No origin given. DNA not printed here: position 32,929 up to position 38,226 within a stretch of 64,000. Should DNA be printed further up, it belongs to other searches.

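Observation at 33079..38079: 1667-aa protein: about 1200-residue uncharacterised N-terminal region fused to an AAA_5 ATPase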

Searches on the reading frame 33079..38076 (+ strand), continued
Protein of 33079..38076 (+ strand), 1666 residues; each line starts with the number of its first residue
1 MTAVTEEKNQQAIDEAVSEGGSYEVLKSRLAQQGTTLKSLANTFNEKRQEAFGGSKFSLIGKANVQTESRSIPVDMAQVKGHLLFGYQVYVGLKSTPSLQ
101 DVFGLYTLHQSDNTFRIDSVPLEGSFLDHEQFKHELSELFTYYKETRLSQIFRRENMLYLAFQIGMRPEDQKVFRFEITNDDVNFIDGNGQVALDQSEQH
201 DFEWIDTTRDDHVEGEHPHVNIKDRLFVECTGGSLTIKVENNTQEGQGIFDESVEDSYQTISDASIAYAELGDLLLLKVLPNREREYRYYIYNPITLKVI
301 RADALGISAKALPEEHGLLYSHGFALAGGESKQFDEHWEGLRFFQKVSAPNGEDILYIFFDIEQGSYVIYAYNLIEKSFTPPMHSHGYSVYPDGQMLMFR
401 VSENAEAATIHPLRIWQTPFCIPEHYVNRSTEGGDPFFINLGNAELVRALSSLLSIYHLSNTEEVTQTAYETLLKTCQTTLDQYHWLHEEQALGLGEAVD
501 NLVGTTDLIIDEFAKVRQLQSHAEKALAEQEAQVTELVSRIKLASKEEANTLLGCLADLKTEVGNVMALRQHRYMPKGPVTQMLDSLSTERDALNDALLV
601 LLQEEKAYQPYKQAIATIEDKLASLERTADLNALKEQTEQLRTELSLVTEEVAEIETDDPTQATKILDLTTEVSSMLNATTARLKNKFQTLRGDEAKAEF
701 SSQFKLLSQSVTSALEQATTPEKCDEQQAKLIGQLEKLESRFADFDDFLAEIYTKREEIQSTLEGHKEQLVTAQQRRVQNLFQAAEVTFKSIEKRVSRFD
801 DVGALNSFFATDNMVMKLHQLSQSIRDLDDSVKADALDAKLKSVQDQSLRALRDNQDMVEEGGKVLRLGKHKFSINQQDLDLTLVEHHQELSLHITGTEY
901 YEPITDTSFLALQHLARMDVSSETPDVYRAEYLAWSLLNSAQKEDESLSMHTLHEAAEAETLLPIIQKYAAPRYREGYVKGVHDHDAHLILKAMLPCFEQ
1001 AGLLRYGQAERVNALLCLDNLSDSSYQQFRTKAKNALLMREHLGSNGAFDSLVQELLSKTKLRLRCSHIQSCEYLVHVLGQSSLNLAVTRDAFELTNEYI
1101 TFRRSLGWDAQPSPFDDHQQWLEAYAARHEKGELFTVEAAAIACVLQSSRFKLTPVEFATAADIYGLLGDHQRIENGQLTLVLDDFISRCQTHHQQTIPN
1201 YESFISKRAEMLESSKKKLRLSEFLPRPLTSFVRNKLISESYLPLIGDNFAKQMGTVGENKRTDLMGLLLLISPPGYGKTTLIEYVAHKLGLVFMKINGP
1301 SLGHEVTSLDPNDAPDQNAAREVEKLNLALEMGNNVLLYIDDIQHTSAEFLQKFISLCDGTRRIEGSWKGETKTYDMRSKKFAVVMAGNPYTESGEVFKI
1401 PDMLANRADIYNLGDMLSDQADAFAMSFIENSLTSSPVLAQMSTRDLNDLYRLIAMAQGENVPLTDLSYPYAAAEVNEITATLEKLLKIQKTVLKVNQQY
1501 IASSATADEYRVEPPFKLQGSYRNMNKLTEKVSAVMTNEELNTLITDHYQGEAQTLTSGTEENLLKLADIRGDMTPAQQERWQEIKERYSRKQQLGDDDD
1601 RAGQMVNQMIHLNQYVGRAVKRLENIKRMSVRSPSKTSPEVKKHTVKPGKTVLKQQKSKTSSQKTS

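Call 19: find_related_loci(query=A1, collection=genome_contigs, flank=8000)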
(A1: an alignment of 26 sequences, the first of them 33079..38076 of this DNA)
Query A1 (1666 aa) in genome_contigs; peptide patterns used: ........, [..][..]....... (x = any residue, [..] = any of these).
600 stretches matched a pattern (row limit reached: there are more); 594 encode a relative of the query (tblastn E <= 1e-3); the best 80 are kept; 80 distinct loci.
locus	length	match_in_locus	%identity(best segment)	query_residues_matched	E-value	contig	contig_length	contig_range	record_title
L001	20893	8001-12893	63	15-1635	0e+0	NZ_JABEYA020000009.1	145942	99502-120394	Vibrio ostreicida strain PP-203 NODE_9_length_145942_cov_98.505188, whole genome shotgun sequence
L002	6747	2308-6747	62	15-1492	0e+0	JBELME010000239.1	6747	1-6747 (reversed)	MAG: Enterovibrio sp. isolate REMEI172_ass_metaspades_bin.43 NODE_8999_length_6747_cov_7.595935, whole genome shotgun se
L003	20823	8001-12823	64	15-1618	0e+0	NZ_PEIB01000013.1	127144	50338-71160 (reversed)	Veronia nyctiphanis strain CAIM 600 CAIM600T_13, whole genome shotgun sequence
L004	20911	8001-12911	45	10-1613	0e+0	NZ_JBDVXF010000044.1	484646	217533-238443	MAG: Paraglaciecola sp. isolate LC.105.F.D3_287_101 LC_105_F_D3_287_101_000000000044, whole genome shotgun sequence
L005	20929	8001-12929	45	13-1617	0e+0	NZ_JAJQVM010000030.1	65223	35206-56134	Marinibactrum halimedae strain NBRC 110095 Scaffold30_1, whole genome shotgun sequence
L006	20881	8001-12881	45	10-1616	0e+0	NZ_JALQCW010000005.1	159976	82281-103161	Pseudomonas morbosilactucae strain MAFF 302030 302030_contig_5, whole genome shotgun sequence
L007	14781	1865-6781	44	3-1617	0e+0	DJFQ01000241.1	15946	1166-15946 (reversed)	MAG TPA_asm: Marinagarivorans sp. UBA5868 UBA5868_contig_59108, whole genome shotgun sequence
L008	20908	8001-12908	44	10-1623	0e+0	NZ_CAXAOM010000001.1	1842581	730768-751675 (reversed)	Pseudomonas sp. EA_35y_Pfl2_R111 isolate PseudoSSchier:R111 EA_35y_Pfl2_R111_NODE_1_length-1, whole genome shotgun seque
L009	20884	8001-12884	45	14-1625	0e+0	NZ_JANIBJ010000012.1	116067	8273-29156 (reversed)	Methylomonas subterranea strain SURF-2 SURF2.00012, whole genome shotgun sequence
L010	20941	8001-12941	43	1-1623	0e+0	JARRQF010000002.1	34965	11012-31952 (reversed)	MAG: Candidatus Thiodiazotropha sp. isolate Spart_195_MAG scaffold_61, whole genome shotgun sequence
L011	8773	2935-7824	44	13-1605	0e+0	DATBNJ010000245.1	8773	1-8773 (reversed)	MAG TPA_asm: Marinagarivorans sp. isolate SMAG_U4021 k141_47016, whole genome shotgun sequence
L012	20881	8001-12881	44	10-1616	0e+0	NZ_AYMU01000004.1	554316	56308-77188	Pseudomonas sp. PH1b Contig4, whole genome shotgun sequence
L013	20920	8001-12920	45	2-1616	0e+0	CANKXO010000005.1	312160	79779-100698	uncultured Pseudomonadales bacterium isolate 2-516-G.fasta genome assembly, contig: NODE_5, whole genome shotgun sequenc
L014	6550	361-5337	44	6-1617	0e+0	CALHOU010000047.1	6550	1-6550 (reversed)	MAG: uncultured Granulosicoccaceae bacterium isolate R3_Bin_Bin_131_1 genome assembly, contig: c_000000285058, whole gen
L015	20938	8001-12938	43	13-1616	0e+0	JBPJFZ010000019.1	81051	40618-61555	Oleiphilaceae bacterium J1-3 NODE_19_length_81051_cov_40.9269, whole genome shotgun sequence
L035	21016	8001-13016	42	15-1664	0e+0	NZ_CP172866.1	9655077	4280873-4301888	Corallococcus coralloides strain KYC2213 chromosome, complete genome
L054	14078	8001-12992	40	3-1624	0e+0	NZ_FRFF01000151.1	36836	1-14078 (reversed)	Nocardiopsis sp. JB363, whole genome shotgun sequence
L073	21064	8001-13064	40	6-1666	0e+0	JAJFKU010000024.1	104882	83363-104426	MAG: Woeseiaceae bacterium isolate OFTM62 OFTM62_23, whole genome shotgun sequence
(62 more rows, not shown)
